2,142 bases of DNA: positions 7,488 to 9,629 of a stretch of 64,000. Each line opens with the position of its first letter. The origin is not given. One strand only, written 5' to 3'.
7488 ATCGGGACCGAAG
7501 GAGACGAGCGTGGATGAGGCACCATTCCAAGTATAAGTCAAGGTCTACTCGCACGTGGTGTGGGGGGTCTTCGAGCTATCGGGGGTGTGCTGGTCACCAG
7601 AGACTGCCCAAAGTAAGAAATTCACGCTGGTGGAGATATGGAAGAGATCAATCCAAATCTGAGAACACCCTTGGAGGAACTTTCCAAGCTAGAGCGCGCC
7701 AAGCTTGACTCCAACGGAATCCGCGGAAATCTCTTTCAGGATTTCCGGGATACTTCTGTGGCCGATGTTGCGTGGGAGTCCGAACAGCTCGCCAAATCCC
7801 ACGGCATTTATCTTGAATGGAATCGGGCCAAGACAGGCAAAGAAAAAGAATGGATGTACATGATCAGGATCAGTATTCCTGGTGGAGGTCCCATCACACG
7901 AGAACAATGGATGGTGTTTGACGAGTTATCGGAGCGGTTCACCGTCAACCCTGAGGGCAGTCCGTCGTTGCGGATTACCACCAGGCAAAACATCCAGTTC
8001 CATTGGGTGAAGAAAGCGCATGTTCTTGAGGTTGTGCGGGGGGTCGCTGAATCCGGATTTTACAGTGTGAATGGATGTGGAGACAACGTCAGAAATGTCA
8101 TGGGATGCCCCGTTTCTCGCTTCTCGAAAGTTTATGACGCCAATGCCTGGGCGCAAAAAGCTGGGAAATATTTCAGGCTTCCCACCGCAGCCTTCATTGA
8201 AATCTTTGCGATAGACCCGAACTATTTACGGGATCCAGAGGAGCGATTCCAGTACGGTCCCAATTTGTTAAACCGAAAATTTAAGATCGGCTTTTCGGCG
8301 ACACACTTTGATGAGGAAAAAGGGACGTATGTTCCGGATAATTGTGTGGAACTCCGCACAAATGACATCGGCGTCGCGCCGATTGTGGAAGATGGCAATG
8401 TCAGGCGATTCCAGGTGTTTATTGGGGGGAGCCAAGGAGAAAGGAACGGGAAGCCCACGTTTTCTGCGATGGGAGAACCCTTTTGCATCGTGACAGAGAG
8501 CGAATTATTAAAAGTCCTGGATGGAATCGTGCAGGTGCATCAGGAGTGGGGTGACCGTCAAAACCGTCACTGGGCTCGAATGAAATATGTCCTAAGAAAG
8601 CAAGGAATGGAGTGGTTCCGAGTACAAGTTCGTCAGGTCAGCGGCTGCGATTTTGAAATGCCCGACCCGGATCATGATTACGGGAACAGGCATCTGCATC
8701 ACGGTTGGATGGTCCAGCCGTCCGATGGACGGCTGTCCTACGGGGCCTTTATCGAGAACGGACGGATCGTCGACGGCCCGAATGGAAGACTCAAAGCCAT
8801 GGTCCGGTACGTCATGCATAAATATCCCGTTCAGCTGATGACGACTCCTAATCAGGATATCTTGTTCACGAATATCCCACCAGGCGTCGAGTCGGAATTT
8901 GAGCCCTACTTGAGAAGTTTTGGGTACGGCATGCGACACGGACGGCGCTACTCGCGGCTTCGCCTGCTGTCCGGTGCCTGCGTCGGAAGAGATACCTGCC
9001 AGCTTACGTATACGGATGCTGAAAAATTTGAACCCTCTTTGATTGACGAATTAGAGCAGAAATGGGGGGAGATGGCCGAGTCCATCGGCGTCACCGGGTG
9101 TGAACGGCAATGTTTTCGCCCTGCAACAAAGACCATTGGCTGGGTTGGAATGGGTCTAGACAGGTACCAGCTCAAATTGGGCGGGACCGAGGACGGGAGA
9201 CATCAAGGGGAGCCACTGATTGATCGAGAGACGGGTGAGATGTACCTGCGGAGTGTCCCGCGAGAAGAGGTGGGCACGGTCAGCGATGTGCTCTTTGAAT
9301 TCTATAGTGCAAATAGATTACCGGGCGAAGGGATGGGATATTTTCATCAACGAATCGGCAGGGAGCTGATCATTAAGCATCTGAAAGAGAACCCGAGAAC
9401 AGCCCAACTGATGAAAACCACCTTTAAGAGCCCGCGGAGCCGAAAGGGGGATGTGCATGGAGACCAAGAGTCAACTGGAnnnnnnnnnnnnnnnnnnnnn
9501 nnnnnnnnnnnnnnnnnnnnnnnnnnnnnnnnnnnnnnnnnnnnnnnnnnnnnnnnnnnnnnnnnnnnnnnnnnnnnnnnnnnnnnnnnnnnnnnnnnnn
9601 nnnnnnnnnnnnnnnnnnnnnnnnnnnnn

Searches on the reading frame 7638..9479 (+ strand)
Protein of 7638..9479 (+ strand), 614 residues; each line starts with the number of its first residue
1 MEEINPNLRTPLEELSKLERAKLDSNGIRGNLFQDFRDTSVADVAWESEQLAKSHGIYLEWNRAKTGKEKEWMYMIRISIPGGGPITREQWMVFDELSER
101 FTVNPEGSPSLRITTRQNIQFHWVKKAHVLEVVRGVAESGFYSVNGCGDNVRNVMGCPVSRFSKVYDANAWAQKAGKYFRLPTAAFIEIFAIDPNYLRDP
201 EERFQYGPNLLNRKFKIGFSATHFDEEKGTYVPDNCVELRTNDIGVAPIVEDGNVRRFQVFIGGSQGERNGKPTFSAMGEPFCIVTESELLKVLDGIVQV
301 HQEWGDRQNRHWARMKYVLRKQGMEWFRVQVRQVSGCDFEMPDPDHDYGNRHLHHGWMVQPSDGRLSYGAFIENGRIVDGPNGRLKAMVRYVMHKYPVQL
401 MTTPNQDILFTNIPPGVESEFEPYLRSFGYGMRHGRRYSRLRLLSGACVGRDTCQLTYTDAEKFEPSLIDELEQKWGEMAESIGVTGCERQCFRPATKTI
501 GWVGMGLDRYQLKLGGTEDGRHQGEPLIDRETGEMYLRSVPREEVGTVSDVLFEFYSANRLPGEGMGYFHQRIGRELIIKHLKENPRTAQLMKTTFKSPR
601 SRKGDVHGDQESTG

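Call 70: search_protein_families(library=ncbifam, proteins=[window:7638-9479:+], max_evalue=0.001)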
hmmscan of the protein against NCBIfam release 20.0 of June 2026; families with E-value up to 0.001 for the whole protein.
window:7638-9479:+ (614 aa): 7 families
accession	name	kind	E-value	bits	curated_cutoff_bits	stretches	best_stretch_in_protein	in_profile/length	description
NF010029.0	PRK13504.1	equivalog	3.9e-103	345.7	457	1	10-583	10-568/575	NADPH-dependent assimilatory sulfite reductase hemoprotein subunit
TIGR02041.1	CysI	equivalog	9.1e-77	258.7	756.55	1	19-574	1-539/541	assimilatory sulfite reductase (NADPH) hemoprotein subunit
TIGR02042.1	sir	equivalog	1.8e-69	234.4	731.5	1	14-579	9-575/581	sulfite reductase, ferredoxin dependent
NF007125.0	PRK09566.1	equivalog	2.6e-31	108.6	594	2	233-559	193-509/513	ferredoxin--nitrite reductase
NF007126.0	PRK09567.1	equivalog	3.1e-28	98.3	523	2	240-582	246-587/595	NirA family protein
TIGR02435.1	CobG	equivalog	1.5e-16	60.4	234.8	2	241-505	147-384/388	precorrin-3B synthase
TIGR02374.1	nitri_red_nirB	equivalog_domain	7e-05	21.4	578.35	0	432-518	620-705/794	nitrite reductase large subunit NirB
